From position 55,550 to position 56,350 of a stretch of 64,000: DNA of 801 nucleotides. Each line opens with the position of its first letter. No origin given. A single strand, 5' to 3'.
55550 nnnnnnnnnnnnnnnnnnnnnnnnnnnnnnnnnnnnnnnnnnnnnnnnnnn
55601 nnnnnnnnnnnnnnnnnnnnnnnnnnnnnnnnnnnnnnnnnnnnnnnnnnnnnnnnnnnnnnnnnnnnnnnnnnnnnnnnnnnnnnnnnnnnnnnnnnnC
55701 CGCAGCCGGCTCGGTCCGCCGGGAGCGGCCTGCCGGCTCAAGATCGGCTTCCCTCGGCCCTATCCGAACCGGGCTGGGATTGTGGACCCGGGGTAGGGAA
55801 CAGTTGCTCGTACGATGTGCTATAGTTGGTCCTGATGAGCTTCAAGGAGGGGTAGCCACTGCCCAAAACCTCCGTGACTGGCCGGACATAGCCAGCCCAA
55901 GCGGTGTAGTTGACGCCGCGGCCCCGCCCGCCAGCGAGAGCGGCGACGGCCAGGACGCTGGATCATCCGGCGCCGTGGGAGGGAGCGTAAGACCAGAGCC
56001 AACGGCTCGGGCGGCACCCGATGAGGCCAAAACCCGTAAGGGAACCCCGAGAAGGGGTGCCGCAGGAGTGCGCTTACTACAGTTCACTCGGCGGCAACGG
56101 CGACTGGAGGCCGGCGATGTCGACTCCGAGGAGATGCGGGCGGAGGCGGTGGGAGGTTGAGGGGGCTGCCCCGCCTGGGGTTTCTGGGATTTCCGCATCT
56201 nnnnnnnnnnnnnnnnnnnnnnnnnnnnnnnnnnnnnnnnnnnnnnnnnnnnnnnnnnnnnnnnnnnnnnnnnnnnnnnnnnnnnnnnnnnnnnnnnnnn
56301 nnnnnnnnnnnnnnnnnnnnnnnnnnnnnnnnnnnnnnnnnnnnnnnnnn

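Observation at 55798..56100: Repeat copy C sits exactly between imuA-like and imuB and carries its own promoter-like motif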

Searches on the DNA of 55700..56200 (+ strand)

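Call 6: search_rna_families(source=window, start=55700, end=56200, threshold=evalue, max_evalue=10, show_alignments=3)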
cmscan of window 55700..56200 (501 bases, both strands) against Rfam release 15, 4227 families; matches with E-value up to 10: 1.
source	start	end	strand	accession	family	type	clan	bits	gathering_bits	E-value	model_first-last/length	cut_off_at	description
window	55896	55962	-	RF03262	mir-1181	Gene; miRNA;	-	20.7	95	0.29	1-81/81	no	mir-1181 microRNA precursor family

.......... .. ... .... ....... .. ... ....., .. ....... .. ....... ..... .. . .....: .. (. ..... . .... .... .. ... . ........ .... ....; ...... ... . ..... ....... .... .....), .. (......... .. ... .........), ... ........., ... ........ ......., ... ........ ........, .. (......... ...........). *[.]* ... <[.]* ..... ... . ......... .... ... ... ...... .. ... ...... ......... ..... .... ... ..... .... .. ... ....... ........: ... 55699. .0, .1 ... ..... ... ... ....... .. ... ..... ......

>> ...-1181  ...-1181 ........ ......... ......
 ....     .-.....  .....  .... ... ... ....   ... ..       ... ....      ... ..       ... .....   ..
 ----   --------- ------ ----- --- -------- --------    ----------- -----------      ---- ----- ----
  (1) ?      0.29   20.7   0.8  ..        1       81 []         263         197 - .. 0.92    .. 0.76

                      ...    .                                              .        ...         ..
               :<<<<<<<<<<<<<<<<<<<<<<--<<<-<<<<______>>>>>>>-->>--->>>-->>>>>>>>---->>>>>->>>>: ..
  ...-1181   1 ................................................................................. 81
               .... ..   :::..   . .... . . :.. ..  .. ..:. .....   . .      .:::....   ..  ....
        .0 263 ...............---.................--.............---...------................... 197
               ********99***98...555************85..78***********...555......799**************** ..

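Call 21: search_dna_similar(query=window:55770-56120:+, collection=plasmids, mode=distant, max_evalue=0.001)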
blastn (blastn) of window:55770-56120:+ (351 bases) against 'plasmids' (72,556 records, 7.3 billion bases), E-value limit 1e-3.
No match.

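Call 22: search_dna_similar(query=window:55770-56120:+, collection=phages, mode=distant, max_evalue=0.001)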
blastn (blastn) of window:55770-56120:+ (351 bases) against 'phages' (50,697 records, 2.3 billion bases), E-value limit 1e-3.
No match.
